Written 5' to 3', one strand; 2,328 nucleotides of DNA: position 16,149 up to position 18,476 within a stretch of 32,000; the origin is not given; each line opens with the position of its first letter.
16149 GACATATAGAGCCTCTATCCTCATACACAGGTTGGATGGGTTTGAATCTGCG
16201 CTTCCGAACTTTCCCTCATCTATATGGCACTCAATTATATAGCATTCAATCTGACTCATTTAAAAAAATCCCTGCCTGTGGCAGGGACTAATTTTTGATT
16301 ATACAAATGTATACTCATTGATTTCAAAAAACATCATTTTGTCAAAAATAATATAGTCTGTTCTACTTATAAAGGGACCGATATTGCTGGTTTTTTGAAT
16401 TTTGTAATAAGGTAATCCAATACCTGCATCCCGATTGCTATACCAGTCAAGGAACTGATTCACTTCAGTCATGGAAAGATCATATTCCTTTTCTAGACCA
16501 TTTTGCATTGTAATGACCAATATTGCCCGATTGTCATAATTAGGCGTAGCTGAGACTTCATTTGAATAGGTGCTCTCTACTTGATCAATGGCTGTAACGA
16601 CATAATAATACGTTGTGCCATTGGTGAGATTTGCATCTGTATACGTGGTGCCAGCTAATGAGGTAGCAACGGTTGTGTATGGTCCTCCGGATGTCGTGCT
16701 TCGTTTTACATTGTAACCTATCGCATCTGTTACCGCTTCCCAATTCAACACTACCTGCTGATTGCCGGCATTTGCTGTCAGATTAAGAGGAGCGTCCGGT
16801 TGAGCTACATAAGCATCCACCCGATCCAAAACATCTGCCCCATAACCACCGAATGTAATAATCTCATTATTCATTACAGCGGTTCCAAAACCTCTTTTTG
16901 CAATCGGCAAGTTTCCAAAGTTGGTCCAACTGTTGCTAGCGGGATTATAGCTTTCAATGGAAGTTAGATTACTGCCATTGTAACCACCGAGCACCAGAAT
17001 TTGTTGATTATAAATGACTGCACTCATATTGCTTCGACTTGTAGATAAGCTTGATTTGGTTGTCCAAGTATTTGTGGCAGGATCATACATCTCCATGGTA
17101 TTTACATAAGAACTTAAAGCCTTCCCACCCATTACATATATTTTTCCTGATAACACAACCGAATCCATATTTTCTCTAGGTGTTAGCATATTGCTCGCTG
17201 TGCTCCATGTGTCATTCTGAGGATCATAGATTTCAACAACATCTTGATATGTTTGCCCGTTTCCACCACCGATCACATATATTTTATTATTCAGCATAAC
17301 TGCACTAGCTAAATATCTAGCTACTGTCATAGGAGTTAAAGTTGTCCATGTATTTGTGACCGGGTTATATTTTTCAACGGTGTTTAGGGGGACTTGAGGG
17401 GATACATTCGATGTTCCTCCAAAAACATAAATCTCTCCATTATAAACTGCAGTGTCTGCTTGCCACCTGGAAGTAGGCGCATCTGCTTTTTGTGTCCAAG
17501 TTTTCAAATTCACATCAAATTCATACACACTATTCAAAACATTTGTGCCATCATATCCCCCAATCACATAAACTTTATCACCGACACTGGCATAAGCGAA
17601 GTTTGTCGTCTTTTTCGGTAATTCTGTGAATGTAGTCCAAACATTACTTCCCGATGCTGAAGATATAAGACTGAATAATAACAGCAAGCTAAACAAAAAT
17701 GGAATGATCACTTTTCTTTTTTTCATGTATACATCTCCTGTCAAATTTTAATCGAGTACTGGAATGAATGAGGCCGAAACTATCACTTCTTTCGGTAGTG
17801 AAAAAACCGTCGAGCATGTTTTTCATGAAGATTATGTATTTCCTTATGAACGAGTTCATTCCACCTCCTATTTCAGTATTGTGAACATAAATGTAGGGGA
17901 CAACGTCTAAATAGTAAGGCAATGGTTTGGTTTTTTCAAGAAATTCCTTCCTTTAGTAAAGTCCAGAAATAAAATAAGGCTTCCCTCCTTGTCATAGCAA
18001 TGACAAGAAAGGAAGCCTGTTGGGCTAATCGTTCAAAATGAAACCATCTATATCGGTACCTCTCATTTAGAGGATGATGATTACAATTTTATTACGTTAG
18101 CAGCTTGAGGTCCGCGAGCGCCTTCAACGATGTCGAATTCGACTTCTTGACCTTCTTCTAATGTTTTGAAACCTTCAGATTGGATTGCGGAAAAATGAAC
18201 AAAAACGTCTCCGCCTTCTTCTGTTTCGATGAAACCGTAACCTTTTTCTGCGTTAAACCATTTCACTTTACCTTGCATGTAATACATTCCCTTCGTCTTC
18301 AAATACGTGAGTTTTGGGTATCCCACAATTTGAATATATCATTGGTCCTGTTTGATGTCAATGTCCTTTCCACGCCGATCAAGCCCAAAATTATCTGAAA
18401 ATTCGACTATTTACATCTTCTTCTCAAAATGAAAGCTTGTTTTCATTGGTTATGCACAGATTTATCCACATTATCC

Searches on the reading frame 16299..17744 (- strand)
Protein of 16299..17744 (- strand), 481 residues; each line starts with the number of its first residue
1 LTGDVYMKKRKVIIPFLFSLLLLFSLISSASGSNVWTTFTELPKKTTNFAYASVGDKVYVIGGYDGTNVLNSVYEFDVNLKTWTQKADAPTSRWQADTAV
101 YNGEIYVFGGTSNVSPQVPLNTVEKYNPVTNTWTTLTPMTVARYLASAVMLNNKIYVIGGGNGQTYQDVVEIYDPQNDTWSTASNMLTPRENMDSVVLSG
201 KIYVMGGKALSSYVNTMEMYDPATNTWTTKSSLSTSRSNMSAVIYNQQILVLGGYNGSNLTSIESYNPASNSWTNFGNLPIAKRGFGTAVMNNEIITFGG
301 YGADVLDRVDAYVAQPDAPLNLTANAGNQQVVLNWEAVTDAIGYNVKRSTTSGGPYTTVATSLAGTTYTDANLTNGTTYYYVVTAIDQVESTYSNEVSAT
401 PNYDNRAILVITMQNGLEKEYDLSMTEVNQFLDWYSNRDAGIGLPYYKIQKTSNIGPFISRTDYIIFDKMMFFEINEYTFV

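Call 6: search_protein_families(library=pfam, proteins=[window:16299-17744:-], max_evalue=0.01)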
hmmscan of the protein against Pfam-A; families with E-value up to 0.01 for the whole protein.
window:16299-17744:- (481 aa): 12 families
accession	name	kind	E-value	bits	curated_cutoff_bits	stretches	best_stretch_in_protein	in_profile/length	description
PF01344.31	Kelch_1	-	7.3e-71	233.6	20.1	5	142-186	1-45/46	Kelch motif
PF13964.12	Kelch_6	-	2.5e-49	164.2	25.3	5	93-143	2-50/50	Kelch motif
PF24681.1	Kelch_KLHDC2_KLHL20_DRC7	-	2.9e-43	148.2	50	2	141-300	49-221/221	KLHDC2/KLHL20/DRC7 Kelch-repeats domain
PF25210.1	Kelch_FKB95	-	6.6e-43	147.7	70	4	146-231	36-124/268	FKB95, Kelch-repeats domain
PF13418.12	Kelch_4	-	7.7e-33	112.6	21.6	4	98-139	8-47/49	Galactose oxidase, central domain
PF13415.12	Kelch_3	-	5e-31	106.6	22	3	102-149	1-46/48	Galactose oxidase, central domain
PF07646.21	Kelch_2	-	2.4e-30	103.3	21.3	4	143-186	2-47/48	Kelch motif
PF24981.1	Beta-prop_ATRN-LZTR1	-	1.3e-29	103.8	50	2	51-170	155-289/289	Attractin/LZTR1 beta-propeller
PF24996.1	NANM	-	1.2e-23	84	45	2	40-168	2-132/350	N-acetylneuraminate epimerase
PF13854.13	Kelch_HCF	-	5.6e-10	39.4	113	1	47-137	189-285/345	Host cell factor, Kelch-repeats domain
PF00041.27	fn3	-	1.5e-05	25.6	25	1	317-399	1-83/84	Fibronectin type III domain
PF01108.23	Tissue_fac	-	0.0059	16.9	27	0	310-398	16-105/107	Tissue factor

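Call 37: search_protein_families(library=ncbifam, proteins=[window:16299-17744:-], max_evalue=0.00001)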
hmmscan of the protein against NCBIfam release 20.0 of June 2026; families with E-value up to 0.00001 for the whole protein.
window:16299-17744:- (481 aa): 3 families
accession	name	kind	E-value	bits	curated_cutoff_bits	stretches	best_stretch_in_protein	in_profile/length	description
NF010730.0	PRK14131.1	subfamily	9.9e-23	80.5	416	2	28-167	19-162/384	N-acetylneuraminate epimerase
TIGR03548.1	mutarot_permut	subfamily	5.1e-22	78.4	243.2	1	35-140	103-205/323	cyclically-permuted mutarotase family protein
TIGR03547.1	muta_rot_YjhT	subfamily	4.5e-18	65.5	256.35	2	41-168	3-134/346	YjhT family mutarotase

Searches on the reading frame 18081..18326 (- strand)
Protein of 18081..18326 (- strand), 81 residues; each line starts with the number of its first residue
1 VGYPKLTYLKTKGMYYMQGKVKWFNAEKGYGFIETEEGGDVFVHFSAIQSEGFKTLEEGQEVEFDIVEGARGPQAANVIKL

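Call 73: search_protein_families(library=pfam, proteins=[window:18081-18326:-], max_evalue=0.001)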
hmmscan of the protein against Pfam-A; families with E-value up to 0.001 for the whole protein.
window:18081-18326:- (81 aa): 1 family
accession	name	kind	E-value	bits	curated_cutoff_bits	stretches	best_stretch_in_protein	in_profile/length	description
PF00313.28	CSD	-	4.3e-32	110.2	27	1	17-80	1-65/66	'Cold-shock' DNA-binding domain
